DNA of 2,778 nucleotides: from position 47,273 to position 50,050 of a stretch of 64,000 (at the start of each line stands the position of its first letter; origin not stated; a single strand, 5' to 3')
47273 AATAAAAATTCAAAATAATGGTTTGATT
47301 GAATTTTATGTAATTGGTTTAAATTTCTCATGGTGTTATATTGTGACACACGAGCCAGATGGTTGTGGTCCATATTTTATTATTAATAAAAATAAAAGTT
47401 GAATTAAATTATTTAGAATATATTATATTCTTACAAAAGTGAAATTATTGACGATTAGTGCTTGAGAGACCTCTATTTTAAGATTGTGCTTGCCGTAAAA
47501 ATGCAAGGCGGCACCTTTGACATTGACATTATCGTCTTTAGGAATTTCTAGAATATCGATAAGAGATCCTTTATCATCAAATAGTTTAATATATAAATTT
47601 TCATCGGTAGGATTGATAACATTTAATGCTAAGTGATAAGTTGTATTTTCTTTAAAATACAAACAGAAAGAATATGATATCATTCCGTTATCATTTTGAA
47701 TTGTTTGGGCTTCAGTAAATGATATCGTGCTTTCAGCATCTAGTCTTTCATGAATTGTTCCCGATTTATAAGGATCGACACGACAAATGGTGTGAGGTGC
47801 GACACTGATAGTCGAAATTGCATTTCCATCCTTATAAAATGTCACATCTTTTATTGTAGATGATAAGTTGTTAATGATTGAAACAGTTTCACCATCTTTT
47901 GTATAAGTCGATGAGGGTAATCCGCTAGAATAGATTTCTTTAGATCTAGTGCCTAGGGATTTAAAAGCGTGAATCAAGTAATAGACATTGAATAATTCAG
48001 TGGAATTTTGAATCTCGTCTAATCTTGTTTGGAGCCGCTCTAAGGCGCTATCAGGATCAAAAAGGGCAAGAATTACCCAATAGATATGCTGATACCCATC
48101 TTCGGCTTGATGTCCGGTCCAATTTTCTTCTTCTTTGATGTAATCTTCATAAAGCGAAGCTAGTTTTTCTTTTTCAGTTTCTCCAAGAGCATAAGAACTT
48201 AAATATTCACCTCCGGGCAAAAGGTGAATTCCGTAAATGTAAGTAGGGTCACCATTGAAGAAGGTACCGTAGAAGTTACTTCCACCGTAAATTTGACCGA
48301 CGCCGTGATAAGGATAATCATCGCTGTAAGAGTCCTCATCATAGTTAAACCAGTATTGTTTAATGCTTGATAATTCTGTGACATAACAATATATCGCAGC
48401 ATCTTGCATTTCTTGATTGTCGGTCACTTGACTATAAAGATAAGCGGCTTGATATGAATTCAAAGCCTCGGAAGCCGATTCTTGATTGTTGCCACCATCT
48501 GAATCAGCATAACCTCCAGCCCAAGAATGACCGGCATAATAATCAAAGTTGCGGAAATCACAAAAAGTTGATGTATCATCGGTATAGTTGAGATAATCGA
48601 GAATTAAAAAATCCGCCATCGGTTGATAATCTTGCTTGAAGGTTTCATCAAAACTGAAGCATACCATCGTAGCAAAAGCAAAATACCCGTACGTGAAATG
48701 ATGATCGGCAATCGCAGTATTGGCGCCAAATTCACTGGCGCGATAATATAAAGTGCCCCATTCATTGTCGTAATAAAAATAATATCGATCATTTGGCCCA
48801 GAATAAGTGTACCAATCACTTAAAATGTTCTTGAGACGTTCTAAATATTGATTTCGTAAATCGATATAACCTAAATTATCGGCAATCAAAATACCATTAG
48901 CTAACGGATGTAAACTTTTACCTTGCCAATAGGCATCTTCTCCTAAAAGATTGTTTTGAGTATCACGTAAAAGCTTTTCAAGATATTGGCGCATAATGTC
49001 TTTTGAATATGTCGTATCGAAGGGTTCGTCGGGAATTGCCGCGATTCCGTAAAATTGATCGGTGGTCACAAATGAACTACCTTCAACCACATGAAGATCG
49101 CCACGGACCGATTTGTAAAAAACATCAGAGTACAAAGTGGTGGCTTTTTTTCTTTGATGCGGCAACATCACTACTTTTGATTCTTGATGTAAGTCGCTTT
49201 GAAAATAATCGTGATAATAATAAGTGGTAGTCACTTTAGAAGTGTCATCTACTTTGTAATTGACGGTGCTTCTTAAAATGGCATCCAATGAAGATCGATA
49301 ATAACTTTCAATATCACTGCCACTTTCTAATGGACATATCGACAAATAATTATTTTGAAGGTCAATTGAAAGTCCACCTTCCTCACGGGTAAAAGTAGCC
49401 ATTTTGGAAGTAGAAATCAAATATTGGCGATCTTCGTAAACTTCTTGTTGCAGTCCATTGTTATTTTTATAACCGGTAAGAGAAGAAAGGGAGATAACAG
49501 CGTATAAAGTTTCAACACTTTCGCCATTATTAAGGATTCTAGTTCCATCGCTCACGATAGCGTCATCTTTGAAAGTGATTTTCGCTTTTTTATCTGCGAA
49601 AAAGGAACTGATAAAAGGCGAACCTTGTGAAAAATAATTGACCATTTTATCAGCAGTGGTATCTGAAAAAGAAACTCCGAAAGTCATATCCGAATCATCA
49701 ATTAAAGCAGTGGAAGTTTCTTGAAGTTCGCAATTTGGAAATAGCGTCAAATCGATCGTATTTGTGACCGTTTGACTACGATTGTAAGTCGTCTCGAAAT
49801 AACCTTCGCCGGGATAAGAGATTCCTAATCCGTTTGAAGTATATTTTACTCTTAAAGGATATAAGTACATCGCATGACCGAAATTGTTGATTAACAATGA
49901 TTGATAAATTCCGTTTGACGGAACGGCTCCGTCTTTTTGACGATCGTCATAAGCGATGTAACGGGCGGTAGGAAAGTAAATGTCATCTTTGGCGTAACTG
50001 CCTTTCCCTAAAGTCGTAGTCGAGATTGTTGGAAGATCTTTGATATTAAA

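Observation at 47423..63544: LacI-controlled beta-1,3-glucan utilisation locus built around a giant GH81 glucanase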

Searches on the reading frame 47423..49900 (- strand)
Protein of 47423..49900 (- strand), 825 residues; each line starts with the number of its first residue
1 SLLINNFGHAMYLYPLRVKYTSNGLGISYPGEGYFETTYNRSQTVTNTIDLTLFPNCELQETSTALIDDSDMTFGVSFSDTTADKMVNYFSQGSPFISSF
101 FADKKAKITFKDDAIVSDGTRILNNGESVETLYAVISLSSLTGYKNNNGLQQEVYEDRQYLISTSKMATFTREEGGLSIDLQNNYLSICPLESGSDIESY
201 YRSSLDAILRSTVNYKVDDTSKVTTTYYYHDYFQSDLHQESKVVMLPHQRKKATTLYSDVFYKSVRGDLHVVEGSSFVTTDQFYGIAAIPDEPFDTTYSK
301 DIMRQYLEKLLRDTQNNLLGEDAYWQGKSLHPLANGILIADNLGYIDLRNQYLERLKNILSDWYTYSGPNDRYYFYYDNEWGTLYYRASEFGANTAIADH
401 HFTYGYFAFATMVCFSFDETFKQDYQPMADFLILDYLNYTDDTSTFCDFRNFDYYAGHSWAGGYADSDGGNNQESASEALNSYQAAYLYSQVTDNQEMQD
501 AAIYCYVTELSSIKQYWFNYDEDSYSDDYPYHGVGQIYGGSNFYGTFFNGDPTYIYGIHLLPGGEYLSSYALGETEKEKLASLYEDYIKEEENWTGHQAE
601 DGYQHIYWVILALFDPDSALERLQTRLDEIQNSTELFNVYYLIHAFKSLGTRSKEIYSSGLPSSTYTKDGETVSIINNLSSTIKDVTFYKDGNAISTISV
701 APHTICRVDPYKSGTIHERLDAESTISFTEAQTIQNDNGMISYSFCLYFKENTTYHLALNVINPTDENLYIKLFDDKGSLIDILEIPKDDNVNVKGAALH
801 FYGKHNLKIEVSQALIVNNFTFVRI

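Call 60: search_solved_structures(query=window:47423-49900:-, max_evalue=1e-30, show_alignments=2)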
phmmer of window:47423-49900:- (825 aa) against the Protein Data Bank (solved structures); distinct sequences matched with E-value up to 1e-30: 6.
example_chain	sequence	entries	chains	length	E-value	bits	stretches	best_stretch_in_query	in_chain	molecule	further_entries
6fop_A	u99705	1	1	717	6.4e-66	226.1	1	183-705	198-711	Glycoside hydrolase family 81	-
5v1w_A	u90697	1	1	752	7.8e-50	172.9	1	184-704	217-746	Glycoside Hydrolase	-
5t4a_A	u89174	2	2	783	8.7e-50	172.8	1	184-704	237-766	Glycoside Hydrolase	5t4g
5t49_A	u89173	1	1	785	8.7e-50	172.7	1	184-704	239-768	BH0236 protein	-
5upi_A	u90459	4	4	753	1.9e-49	171.6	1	184-704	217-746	BH0236 protein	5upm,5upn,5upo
5t4c_A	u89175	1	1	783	2.2e-49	171.4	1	184-704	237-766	Glycoside Hydrolase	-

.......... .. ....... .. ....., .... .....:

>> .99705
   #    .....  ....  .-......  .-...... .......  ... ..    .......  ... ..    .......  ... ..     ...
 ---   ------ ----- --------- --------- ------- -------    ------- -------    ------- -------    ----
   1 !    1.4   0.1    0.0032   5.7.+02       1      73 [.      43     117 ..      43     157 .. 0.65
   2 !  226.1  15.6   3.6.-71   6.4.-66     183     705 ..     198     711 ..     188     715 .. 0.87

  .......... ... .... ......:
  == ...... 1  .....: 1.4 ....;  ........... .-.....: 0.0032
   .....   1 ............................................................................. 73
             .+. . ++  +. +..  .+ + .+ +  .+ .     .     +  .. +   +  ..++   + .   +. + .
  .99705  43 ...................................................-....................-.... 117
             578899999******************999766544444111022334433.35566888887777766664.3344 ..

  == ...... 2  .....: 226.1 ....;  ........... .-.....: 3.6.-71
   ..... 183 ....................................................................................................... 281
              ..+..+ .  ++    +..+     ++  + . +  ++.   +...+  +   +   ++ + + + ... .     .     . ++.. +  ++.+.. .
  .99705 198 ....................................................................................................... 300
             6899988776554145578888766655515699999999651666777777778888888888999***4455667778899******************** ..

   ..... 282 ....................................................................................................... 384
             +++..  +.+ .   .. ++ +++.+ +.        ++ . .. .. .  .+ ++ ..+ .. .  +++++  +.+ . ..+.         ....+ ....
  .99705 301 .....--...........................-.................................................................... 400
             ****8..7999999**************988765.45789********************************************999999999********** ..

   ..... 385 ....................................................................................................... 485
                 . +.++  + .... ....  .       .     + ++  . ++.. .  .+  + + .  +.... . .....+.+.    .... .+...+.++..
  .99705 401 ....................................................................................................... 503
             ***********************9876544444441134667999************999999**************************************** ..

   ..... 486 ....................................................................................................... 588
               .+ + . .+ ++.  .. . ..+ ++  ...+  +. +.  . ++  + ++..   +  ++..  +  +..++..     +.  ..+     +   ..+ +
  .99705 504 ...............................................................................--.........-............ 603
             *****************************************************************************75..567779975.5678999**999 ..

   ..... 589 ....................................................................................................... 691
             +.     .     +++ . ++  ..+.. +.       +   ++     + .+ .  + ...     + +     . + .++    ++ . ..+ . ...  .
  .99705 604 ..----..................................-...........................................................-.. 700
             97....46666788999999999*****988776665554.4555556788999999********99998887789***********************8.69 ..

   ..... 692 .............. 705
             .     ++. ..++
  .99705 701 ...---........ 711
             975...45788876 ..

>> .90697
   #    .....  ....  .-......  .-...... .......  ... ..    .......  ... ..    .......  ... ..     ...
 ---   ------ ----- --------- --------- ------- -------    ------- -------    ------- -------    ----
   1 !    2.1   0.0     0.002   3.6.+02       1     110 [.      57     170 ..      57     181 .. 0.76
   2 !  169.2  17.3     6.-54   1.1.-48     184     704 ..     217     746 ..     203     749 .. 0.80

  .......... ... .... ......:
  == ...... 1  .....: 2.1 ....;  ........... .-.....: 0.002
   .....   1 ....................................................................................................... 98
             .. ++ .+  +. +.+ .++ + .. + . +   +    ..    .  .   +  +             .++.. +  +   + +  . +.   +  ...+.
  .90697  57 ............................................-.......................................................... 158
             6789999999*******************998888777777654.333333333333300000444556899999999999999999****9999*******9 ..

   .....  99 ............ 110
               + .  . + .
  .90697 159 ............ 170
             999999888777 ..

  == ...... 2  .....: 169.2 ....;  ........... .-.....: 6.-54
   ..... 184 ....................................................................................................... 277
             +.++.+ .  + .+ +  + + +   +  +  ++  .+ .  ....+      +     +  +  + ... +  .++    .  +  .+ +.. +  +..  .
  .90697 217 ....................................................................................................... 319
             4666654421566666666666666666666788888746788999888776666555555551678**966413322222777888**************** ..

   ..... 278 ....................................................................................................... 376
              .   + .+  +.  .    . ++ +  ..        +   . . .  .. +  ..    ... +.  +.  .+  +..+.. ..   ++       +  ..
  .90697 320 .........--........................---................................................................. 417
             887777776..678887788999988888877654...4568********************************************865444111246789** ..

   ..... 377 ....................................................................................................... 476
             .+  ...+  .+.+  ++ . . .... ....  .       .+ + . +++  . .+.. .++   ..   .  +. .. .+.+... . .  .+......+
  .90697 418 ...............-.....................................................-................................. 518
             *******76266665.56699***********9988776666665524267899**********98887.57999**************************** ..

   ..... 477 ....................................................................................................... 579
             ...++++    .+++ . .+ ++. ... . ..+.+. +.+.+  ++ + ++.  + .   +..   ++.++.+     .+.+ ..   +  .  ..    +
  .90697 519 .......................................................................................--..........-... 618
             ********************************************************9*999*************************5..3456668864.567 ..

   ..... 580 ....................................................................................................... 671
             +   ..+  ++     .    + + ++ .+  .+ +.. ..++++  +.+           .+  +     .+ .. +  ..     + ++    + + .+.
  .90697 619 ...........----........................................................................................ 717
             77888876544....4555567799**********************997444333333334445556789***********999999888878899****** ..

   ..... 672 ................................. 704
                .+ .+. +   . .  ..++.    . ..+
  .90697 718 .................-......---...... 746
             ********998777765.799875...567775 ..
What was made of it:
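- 47423..51631 (-): 1402-aa surface GH81 endo-beta-1,3-glucanase. It has an N-terminal signal/anchor, a Ser-rich linker, an Ig-like domain, at least two discoidin (F5/8C, CBM32-like) modules, the GH81 catalytic region and a C-terminal beta-sandwich. The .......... and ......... motifs align with the DHHF and (E)SSSE motifs of solved GH81s (call 60).
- On GH81 endo-beta-1,3-glucanase: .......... and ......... align column for column with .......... and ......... of BH0236 (call 60). Only a 1-2 bit alignment to the N-domain of 6fop and 5v1w (call 60).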
